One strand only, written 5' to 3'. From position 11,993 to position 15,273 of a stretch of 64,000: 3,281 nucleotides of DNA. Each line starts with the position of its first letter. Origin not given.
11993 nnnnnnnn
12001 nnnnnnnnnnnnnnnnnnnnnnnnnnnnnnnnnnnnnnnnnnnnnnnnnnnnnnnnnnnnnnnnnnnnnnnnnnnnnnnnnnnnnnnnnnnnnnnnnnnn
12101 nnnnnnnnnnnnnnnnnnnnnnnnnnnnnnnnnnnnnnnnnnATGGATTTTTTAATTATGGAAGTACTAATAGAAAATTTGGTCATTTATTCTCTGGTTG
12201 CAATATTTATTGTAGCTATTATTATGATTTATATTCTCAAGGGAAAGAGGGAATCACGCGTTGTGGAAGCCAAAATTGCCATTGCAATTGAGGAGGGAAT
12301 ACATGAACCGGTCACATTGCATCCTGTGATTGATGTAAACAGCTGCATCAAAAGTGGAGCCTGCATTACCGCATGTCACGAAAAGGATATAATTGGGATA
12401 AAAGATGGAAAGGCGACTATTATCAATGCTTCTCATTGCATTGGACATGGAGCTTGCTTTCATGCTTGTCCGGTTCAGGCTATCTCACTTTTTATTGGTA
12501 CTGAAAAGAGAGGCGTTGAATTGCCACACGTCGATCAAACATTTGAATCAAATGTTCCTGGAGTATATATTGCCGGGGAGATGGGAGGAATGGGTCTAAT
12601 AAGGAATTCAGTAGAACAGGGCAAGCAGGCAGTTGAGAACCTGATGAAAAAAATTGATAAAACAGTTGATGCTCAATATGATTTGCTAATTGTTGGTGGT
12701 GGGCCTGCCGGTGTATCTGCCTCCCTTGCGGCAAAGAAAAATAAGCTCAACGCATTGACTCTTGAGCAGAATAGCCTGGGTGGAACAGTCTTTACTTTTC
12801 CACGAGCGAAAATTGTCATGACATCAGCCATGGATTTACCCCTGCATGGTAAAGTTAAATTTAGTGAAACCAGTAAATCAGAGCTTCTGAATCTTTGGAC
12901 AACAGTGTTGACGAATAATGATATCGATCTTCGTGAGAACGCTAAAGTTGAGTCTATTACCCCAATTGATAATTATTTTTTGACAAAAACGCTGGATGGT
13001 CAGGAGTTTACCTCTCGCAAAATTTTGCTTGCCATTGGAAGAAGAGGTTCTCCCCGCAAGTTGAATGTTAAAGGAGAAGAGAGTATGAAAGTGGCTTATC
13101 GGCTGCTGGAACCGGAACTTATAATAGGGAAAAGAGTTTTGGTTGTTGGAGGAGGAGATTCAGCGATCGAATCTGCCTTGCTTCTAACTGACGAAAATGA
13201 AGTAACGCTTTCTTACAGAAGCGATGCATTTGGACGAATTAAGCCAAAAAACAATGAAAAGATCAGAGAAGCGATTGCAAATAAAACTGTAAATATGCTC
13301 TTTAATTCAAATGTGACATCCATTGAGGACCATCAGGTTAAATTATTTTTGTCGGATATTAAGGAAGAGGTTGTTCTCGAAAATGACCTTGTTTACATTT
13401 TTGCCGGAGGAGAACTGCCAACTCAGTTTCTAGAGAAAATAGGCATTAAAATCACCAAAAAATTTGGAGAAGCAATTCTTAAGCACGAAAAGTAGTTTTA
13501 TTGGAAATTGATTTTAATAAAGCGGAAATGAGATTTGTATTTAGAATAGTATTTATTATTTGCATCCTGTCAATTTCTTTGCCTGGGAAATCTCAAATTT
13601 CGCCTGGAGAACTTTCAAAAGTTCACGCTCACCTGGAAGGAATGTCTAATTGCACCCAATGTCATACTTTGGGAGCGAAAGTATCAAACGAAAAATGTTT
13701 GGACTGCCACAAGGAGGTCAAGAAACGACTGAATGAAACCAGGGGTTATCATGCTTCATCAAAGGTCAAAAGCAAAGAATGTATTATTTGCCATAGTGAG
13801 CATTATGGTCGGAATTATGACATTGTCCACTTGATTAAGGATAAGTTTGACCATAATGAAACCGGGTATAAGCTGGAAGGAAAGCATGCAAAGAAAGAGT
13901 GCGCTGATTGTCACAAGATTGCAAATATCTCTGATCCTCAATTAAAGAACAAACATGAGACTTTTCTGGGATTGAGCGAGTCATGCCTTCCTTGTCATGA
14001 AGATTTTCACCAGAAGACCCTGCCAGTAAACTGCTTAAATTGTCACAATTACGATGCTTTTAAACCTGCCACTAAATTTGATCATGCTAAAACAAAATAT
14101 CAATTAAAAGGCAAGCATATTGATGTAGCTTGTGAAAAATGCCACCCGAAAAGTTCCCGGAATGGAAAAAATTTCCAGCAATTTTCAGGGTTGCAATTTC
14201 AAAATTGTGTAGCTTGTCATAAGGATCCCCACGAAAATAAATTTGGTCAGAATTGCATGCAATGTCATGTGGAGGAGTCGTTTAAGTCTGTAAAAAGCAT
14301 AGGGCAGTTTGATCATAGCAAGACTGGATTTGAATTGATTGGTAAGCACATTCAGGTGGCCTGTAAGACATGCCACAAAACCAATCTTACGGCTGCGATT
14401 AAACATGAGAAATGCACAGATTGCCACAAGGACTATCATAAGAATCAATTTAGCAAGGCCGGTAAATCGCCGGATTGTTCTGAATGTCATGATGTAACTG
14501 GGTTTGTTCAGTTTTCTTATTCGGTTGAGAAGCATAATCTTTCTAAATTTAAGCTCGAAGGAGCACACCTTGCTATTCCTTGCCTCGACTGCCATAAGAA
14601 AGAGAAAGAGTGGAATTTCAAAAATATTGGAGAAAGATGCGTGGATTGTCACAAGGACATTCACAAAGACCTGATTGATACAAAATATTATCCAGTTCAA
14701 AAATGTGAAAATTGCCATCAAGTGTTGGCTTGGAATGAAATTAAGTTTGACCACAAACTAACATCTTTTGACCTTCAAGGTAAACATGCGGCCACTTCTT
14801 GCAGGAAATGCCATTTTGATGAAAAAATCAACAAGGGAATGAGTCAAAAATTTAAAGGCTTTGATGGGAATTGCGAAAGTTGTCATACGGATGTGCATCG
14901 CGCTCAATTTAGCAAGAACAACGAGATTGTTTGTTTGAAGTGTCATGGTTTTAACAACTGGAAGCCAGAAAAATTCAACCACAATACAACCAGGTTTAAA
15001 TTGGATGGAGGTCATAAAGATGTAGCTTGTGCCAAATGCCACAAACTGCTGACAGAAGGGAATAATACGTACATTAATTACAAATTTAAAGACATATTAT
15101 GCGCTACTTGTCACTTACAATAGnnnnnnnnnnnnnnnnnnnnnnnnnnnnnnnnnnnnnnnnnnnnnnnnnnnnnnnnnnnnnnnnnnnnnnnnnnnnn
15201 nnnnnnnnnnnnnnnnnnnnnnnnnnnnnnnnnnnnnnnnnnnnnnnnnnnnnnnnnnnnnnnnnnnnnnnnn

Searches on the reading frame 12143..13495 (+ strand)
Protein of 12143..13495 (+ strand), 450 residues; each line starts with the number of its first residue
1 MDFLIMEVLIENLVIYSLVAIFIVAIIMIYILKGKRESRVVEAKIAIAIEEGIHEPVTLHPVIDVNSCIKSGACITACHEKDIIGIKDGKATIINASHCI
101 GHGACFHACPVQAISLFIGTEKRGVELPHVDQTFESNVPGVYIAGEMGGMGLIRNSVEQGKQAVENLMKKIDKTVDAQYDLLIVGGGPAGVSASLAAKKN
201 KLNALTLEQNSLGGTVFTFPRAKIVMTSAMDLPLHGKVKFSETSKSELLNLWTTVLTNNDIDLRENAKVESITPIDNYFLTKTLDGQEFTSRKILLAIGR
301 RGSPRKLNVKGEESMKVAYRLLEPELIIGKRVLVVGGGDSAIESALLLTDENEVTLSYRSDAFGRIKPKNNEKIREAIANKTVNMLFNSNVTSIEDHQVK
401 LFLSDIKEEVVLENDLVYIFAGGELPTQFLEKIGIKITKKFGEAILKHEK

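Call 8: search_protein_families(library=pfam, proteins=[window:12143-13495:+], max_evalue=0.001)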
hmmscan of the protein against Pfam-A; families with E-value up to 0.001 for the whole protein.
window:12143-13495:+ (450 aa): 14 families
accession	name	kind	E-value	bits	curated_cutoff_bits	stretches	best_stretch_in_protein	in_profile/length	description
PF13738.12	Pyr_redox_3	-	2.2e-40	139.2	30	1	182-440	1-284/305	Pyridine nucleotide-disulphide oxidoreductase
PF07992.20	Pyr_redox_2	-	6.8e-28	98.3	26.1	1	179-439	1-253/291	Pyridine nucleotide-disulphide oxidoreductase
PF03486.20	HI0933_like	-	6.9e-12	45.8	50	0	235-304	98-168/244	HI0933-like protein Rossmann domain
PF00070.33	Pyr_redox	-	1.6e-10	41.8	22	1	331-400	1-72/82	Pyridine nucleotide-disulphide oxidoreductase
PF13237.11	Fer4_10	-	6.5e-09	36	25.5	1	60-110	1-53/53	4Fe-4S dicluster domain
PF12797.12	Fer4_2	-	1.7e-08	34.3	24.5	1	92-111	3-22/22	4Fe-4S binding domain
PF14697.11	Fer4_21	-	3.2e-07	30.8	35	1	62-115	2-58/59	4Fe-4S dicluster domain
PF12838.12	Fer4_7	-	9.1e-06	26.5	27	1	67-113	1-52/52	4Fe-4S dicluster domain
PF12837.12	Fer4_6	-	6.6e-05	23.1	25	0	60-80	1-21/24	4Fe-4S binding domain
PF00037.32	Fer4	-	9e-05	22.6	21.1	0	93-115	2-24/24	4Fe-4S binding domain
PF12831.13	FAD_oxidored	-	0.00014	21.8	27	1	180-216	1-38/416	FAD dependent oxidoreductase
PF13434.12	Lys_Orn_oxgnase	-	0.00014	21.5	21.3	0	283-363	140-225/339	L-lysine 6-monooxygenase/L-ornithine 5-monooxygenase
PF13187.11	Fer4_9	-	0.00054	20.4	27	1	68-114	2-52/52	4Fe-4S dicluster domain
PF13450.12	NAD_binding_8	-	0.00081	20.1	21.9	0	183-223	1-42/68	NAD(P)-binding Rossmann-like domain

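Call 9: search_protein_families(library=ncbifam, proteins=[window:12143-13495:+], max_evalue=0.001)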
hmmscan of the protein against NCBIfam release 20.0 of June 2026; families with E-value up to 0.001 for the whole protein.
window:12143-13495:+ (450 aa): 78 families (the best 25 are shown)
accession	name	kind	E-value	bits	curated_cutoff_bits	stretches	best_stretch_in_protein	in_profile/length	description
TIGR04018.1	Bthiol_YpdA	hypoth_equivalog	2.3e-46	158.1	339.9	1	180-444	1-268/316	YpdA family putative bacillithiol disulfide reductase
TIGR01292.1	TRX_reduct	equivalog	2.3e-23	82.4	343.45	1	179-439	1-251/300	thioredoxin-disulfide reductase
TIGR03140.1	AhpF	equivalog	4.4e-18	65.1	502.9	1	136-356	169-380/515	alkyl hydroperoxide reductase subunit F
TIGR01350.1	lipoamide_DH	equivalog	8e-18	64.4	408.8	2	178-215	1-38/461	dihydrolipoyl dehydrogenase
NF003585.0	PRK05249.1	equivalog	2.9e-15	55.9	465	0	176-215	4-44/464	Si-specific NAD(P)(+) transhydrogenase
TIGR03143.1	AhpF_homolog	hypoth_equivalog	3.2e-15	55.7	687.65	1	178-396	4-207/555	putative alkyl hydroperoxide reductase F subunit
NF004776.0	PRK06116.1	equivalog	2.2e-14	53.3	480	1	177-439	3-281/450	glutathione-disulfide reductase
TIGR02053.1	MerA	equivalog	1.4e-13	50.6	454.45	1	179-440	1-285/465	mercury(II) reductase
TIGR01424.1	gluta_reduc_2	equivalog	5.6e-12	45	606.05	1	179-440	3-280/446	glutathione-disulfide reductase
TIGR00275.1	TIGR00275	subfamily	1.7e-11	43.6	183.8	0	242-305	102-164/401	aminoacetone oxidase family FAD-binding enzyme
NF040770.1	hetero_SS_HdrA2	exception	3.4e-11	42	1100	1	42-121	553-630/777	CoB-CoM heterodisulfide reductase HdrA2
NF004945.0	PRK06292.2-3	equivalog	1.3e-10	40.8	494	1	178-438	3-280/457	dihydrolipoyl dehydrogenase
TIGR02179.1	PorD_KorD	subfamily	2.1e-10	40.6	60.05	1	58-117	17-75/78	2-oxoacid:acceptor oxidoreductase, delta subunit, pyruvate/2-ketoisovalerate family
NF009410.0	PRK12771.1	subfamily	6.5e-10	38.2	516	1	68-118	514-564/566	NAD(P)-binding protein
NF045599.1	bili_reduct_long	exception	7.6e-09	34.3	750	1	290-427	465-603/641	bilirubin reductase, long form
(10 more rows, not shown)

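Call 61: find_related_loci(query=A4, collection=genome_contigs, flank=10000)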
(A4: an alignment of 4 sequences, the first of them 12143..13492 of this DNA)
Query A4 (450 aa) in genome_contigs; peptide patterns used: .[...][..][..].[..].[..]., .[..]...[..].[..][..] (x = any residue, [..] = any of these).
600 stretches matched a pattern (row limit reached: there are more); 561 encode a relative of the query (tblastn E <= 1e-3); the best 80 are kept; 80 distinct loci.
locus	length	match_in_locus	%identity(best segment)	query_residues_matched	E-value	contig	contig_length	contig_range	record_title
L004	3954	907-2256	94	1-450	0e+0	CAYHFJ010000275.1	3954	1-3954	MAG TPA_asm: uncultured Flavobacteriales bacterium isolate ERP119702_co1_8 genome assembly, contig: NODE_37261_length_39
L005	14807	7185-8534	83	1-450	0e+0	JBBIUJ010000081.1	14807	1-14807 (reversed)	MAG: Prolixibacter sp. isolate QH2F170213_bin_50 NODE_2020_length_14807_cov_0.946935, whole genome shotgun sequence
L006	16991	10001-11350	84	1-450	0e+0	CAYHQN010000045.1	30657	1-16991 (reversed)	MAG TPA_asm: uncultured Tangfeifania sp. isolate ERP119705_co15_184 genome assembly, contig: NODE_1208_length_30657_cov_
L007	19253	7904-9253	81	1-450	0e+0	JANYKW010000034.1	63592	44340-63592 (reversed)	MAG: Bacteroidia bacterium isolate GL140_5_metabinner_51_sub GL140_5_k141_1831114, whole genome shotgun sequence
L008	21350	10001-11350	78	1-450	0e+0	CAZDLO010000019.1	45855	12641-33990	MAG TPA_asm: uncultured Tangfeifania sp. isolate SRP272421_co2_268 genome assembly, contig: NODE_1387_length_45855_cov_6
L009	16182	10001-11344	74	3-450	0e+0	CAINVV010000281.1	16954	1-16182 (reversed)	MAG: uncultured Bacteroidia bacterium isolate MJ_bin-0396 genome assembly, contig: bin-0396:281/298, whole genome shotgu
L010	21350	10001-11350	76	1-450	0e+0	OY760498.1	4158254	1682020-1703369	MAG: Prolixibacteraceae bacterium isolate 2ae1e426-2998-44fe-a66b-36c3e3a88dfa genome assembly, chromosome: 1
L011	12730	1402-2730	73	7-449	0e+0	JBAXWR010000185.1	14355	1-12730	MAG: Mariniphaga sp. isolate ELA718 MAG718_185, whole genome shotgun sequence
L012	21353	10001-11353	69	1-449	0e+0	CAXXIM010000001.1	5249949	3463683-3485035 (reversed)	MAG: Prolixibacteraceae bacterium isolate ef7765ba-7ead-4b2a-8fe4-832c187d60b8 genome assembly, contig: contig_1, whole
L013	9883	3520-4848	70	6-448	0e+0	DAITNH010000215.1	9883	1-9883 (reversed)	MAG TPA_asm: Prolixibacteraceae bacterium isolate CTOTU11651 NODE_3963_length_9883_cov_7.863858, whole genome shotgun se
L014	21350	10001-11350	68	1-448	0e+0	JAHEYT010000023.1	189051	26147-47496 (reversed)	MAG: Bacteroidetes bacterium isolate nzgw134 NODE_32_length_189052_cov_4.598684, whole genome shotgun sequence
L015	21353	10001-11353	67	1-449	0e+0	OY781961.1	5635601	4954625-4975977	MAG: Prolixibacteraceae bacterium isolate f51a5693-dc35-4a15-a57f-52dad87cda9e genome assembly, chromosome: 1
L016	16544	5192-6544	67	1-449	0e+0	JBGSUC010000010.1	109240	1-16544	MAG: Prolixibacteraceae bacterium isolate JTS-AC423 k141_2463277, whole genome shotgun sequence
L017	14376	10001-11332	69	5-448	0e+0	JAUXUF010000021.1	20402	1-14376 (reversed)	MAG: Bacteroidota bacterium isolate C13_metabat.bin.67 C13_k141_52764, whole genome shotgun sequence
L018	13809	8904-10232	69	6-448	0e+0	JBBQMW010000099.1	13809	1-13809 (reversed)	MAG: Bacteroidales bacterium isolate Co_metawrap_362 Cmw_362_k141_6713936_length_13809_cov_45.0000, whole genome shotgun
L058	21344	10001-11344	65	1-448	0e+0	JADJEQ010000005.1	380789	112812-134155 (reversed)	MAG: Bacteroidales bacterium isolate Bjer_18-Q3-R1-45_BAT3C.220 tig00003946-10-3804470, whole genome shotgun sequence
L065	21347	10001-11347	64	1-450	0e+0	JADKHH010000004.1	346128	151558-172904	MAG: Candidatus Opimibacter skivensis isolate Skiv_18-Q3-R9-52_BAT3C.266 tig00004875-10-3470480, whole genome shotgun se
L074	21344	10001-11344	63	1-448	0e+0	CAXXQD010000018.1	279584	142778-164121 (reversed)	MAG: Prolixibacteraceae bacterium isolate 5b6f4372-8ccf-4fc9-b908-1564e6a62e2b genome assembly, contig: contig_18, whole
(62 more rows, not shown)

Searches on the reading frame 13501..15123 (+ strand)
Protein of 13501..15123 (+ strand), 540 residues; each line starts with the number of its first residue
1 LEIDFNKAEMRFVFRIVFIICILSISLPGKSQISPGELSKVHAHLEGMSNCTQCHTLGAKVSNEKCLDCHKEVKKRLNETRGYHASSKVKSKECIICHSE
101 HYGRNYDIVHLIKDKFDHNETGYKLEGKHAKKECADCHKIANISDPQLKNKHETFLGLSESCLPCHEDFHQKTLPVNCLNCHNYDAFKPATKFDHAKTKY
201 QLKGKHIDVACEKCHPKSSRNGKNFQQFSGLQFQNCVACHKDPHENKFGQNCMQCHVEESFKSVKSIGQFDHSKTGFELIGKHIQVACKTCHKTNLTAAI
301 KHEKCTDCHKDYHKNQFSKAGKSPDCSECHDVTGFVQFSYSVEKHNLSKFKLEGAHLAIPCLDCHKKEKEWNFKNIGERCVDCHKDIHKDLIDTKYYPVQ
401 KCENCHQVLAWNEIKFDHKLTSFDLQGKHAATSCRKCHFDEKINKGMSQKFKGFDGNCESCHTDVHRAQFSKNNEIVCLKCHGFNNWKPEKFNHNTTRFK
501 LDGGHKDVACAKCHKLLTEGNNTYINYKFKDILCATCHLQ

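Call 8: search_protein_families(library=pfam, proteins=[window:13501-15123:+], max_evalue=0.001)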
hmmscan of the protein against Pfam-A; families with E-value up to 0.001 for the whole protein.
window:13501-15123:+ (540 aa): 4 families
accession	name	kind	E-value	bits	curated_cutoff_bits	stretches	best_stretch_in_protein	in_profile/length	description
PF14522.11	Cytochrome_C7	-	9.9e-21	73.8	24.8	3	317-385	9-67/67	Cytochrome c7 and related cytochrome c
PF14537.11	Cytochrom_c3_2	-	5.3e-19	68.9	25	2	44-102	2-68/79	Cytochrome c3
PF02085.21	Cytochrom_CIII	-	1.1e-09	39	22.9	0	42-103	28-87/101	Class III cytochrome C family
PF22113.1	Mtrc-MtrF_II-IV_dom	-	4.4e-09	36.5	30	0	61-142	4-92/176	Outer membrane cytochrome MtrC/MtrF-like, domains II/IV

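Call 9: search_protein_families(library=ncbifam, proteins=[window:13501-15123:+], max_evalue=0.001)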
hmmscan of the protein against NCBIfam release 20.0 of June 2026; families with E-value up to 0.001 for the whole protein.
window:13501-15123:+ (540 aa): 7 families
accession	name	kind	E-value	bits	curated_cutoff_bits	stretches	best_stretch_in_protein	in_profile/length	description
NF040967.1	cytc_ExtN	equivalog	7.6e-14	51.4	200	1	197-313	27-141/415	selenite/tellurite reduction operon c-type cytochrome ExtN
NF040968.1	FeS_ExtO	equivalog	8e-14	51.3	200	1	197-313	27-141/416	selenite/tellurite reduction operon b-type cytochrome iron-sulfur cluster-binding subunit ExtO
TIGR03508.1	decahem_SO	subfamily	7.3e-13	48.6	192.2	2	177-438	4-248/258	DmsE family decaheme c-type cytochrome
NF047727.1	4hemeCytCCctA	equivalog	2.6e-07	30.8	180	0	16-102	8-91/109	tetraheme c-type cytochrome CctA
NF045713.1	CxxCH_16_HmcA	equivalog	8.8e-07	27.9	400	1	188-390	58-258/541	sulfate respiration complex hexadecaheme cytochrome HmcA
NF041028.1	decahem_GSU2203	exception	1.5e-05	24.3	325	0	401-539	69-208/317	GSU2203 family decaheme c-type cytochrome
TIGR04315.1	octaheme_Shew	subfamily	9.2e-05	21.6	375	1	462-539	176-251/440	tetrathionate reductase family octaheme c-type cytochrome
